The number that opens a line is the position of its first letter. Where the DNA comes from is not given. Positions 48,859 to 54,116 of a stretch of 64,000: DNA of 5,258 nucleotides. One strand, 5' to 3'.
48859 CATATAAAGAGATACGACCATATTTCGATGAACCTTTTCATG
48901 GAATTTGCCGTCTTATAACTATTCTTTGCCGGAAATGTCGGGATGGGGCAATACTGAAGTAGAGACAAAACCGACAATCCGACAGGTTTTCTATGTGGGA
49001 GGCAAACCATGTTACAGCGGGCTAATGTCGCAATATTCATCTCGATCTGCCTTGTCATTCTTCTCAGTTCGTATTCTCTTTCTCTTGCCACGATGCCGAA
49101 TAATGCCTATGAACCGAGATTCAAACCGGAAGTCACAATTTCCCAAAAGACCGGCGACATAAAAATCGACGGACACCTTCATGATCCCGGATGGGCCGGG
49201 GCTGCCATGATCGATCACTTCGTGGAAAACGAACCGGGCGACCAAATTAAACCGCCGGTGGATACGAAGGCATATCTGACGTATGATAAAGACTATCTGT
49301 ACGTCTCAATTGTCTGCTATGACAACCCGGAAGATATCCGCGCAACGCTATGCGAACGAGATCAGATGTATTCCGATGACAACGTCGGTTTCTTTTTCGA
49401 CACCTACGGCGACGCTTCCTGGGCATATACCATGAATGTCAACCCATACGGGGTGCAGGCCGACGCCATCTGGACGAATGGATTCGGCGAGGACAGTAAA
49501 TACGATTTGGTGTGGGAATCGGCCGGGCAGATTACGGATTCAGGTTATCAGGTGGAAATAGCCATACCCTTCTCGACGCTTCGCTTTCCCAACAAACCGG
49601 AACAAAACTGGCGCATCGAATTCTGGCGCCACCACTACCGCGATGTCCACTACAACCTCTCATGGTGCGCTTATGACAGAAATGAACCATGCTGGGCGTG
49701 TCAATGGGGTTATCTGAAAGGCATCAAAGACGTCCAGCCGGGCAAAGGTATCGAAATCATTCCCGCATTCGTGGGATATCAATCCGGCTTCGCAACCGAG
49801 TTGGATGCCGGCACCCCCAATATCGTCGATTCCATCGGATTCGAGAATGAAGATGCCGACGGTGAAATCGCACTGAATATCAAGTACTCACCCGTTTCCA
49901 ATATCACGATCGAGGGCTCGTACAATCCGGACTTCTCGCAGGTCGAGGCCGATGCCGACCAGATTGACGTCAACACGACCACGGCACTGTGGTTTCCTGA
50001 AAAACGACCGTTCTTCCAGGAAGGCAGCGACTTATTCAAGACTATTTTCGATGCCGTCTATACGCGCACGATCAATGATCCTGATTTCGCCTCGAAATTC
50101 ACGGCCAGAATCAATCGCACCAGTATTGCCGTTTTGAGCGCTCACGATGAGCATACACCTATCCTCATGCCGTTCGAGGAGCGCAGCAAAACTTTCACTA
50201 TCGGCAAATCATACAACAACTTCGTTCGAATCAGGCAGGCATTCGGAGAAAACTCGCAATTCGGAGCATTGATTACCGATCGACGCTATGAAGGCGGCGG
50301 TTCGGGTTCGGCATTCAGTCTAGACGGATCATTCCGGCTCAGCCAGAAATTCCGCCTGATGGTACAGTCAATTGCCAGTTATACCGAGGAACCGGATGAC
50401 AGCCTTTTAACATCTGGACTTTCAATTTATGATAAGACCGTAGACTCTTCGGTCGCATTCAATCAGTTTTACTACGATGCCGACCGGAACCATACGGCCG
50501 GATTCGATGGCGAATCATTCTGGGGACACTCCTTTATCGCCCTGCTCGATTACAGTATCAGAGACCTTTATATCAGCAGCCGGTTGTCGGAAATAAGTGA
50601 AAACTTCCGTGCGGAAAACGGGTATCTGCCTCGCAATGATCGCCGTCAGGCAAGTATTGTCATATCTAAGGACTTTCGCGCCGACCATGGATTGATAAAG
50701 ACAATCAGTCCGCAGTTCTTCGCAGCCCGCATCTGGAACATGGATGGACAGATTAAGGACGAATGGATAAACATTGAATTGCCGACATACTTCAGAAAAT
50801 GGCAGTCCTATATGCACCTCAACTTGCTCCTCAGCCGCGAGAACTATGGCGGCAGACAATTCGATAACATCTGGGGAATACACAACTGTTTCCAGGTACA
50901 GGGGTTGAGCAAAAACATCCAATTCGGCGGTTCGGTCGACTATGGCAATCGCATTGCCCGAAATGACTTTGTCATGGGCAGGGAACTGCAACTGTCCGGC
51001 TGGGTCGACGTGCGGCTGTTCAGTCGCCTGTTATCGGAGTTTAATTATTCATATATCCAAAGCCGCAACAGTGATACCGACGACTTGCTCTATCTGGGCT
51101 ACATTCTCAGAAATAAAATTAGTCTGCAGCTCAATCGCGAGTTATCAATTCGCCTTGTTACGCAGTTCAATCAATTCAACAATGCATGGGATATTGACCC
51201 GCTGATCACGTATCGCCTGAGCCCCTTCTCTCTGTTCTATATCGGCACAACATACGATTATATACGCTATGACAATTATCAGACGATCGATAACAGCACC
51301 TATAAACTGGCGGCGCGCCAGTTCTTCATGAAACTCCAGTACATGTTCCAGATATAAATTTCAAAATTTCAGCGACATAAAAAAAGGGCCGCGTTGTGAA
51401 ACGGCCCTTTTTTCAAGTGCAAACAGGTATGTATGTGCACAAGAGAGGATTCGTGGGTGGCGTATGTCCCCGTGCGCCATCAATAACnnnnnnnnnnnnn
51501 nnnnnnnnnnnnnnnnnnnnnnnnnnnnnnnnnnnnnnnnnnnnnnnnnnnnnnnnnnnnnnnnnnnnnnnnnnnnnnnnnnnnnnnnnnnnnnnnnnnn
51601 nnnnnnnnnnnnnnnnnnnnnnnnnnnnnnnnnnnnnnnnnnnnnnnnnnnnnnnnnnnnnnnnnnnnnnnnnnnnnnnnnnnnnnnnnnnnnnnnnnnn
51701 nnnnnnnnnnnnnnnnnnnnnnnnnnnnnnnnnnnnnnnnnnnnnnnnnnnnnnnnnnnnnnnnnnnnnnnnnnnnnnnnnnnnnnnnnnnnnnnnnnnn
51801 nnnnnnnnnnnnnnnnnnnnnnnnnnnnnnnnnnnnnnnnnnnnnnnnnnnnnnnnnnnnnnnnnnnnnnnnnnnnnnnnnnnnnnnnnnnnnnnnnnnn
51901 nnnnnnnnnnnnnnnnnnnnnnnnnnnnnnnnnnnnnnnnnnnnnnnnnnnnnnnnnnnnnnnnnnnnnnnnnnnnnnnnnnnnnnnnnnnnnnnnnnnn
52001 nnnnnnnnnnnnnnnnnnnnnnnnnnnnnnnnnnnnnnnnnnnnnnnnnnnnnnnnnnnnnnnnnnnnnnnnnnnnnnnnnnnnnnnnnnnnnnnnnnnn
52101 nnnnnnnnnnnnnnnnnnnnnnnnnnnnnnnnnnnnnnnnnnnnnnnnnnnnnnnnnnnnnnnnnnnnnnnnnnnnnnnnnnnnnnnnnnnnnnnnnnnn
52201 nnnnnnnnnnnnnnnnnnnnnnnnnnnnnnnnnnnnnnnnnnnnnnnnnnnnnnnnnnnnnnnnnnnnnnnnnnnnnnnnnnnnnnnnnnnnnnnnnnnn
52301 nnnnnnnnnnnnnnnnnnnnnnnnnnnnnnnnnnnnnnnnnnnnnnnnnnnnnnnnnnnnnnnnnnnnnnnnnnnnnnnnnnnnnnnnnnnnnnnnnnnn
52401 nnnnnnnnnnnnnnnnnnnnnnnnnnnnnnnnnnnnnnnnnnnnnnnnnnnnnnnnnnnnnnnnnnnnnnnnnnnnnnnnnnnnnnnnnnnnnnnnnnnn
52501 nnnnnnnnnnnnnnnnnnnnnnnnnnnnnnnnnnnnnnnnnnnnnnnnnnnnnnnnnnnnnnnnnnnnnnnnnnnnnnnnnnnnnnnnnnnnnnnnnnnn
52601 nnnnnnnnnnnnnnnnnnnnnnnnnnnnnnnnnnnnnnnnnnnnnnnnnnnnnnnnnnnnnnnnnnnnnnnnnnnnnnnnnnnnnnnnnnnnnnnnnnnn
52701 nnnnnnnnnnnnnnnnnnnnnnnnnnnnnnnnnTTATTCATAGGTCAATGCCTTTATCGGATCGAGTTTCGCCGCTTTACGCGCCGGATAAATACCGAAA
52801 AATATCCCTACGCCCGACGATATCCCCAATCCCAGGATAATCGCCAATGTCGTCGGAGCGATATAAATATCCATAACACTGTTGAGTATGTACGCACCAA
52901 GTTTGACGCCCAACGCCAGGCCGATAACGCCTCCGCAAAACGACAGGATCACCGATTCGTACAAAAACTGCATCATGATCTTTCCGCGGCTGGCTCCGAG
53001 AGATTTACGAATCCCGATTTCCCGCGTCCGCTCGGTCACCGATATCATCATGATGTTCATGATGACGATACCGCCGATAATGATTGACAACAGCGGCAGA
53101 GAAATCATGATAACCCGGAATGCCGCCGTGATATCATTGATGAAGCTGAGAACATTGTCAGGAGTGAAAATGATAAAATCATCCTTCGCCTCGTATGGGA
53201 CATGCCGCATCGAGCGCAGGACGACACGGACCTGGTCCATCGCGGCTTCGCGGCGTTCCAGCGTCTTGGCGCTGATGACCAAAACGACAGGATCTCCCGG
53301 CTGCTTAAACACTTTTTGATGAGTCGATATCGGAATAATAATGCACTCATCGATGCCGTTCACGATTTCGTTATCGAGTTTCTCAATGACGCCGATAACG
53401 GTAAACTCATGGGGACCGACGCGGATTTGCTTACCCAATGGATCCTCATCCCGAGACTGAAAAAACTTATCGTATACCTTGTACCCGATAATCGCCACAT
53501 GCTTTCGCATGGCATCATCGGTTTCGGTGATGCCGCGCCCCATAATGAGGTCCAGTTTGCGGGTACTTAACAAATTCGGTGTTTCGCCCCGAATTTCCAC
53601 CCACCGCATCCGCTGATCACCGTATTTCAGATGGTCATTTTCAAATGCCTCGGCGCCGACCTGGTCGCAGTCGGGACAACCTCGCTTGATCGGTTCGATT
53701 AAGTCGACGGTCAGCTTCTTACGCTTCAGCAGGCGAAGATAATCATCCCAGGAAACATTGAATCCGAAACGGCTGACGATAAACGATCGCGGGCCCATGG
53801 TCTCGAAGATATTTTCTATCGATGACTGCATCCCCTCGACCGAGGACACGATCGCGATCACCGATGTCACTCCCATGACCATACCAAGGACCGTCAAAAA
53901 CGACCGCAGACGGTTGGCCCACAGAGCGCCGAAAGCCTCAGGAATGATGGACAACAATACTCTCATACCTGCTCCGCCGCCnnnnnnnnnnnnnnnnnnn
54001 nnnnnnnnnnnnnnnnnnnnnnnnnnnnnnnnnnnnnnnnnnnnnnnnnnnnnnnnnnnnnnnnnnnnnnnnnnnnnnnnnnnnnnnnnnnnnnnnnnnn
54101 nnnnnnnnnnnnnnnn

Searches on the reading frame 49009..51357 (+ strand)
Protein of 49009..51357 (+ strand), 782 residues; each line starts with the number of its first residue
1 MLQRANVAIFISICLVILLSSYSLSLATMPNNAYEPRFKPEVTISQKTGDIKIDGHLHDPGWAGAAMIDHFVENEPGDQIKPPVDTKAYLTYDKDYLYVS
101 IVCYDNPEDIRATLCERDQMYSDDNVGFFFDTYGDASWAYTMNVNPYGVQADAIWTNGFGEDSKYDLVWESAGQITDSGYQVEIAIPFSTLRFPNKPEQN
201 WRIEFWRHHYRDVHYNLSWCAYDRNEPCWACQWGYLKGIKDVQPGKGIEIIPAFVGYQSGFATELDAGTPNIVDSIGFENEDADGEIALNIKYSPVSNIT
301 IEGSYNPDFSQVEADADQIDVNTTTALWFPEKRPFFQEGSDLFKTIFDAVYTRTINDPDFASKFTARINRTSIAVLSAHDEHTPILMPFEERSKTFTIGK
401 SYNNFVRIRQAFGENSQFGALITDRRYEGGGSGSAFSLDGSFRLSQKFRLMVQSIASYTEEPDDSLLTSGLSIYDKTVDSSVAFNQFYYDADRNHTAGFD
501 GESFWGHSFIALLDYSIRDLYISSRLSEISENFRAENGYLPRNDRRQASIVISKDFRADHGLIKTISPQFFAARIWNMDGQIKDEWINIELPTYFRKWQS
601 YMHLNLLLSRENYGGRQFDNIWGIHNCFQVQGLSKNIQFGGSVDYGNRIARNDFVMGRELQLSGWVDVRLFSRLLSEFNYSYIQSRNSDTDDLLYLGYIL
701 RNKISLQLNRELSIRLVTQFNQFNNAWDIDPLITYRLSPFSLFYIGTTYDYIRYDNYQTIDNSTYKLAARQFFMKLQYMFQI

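Call 3: search_protein_families(library=pfam, proteins=[window:49009-51357:+], max_evalue=0.01)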
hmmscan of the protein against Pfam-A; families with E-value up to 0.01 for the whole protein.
window:49009-51357:+ (782 aa): 2 families
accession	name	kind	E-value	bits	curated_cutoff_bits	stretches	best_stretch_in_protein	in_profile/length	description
PF06452.16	CBM9_1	-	4e-12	46.8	23.4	1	53-200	1-139/185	Carbohydrate family 9 binding domain-like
PF19313.5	DUF5916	-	6.3e-08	32.3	22.6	1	282-355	23-94/572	Domain of unknown function (DUF5916)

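Call 4: search_protein_families(library=ncbifam, proteins=[window:49009-51357:+], max_evalue=0.01)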
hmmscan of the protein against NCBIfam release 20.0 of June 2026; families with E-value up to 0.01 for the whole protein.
window:49009-51357:+ (782 aa): 0 families

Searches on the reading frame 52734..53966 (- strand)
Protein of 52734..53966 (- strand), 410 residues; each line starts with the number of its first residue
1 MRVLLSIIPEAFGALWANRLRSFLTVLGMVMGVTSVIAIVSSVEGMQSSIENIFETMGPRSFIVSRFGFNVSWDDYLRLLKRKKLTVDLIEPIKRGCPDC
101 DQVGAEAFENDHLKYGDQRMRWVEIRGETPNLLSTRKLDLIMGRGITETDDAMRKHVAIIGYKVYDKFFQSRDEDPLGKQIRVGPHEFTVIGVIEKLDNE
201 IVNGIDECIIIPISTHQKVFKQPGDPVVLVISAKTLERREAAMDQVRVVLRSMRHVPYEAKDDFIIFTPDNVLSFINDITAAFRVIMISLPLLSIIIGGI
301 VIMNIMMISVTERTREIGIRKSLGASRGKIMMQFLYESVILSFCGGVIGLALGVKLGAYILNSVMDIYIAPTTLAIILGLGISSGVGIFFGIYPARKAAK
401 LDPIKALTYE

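Call 52: search_protein_families(library=pfam, proteins=[window:52734-53966:-], max_evalue=0.0001)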
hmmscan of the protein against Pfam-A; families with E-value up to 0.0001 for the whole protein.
window:52734-53966:- (410 aa): 2 families
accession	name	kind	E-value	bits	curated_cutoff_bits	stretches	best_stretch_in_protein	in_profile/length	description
PF12704.14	MacB_PCD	-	1.1e-32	114.5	27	1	22-247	1-205/207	MacB-like periplasmic core domain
PF02687.27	FtsX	-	6.8e-22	78.2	25.5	1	289-403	2-120/120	FtsX-like permease C-terminal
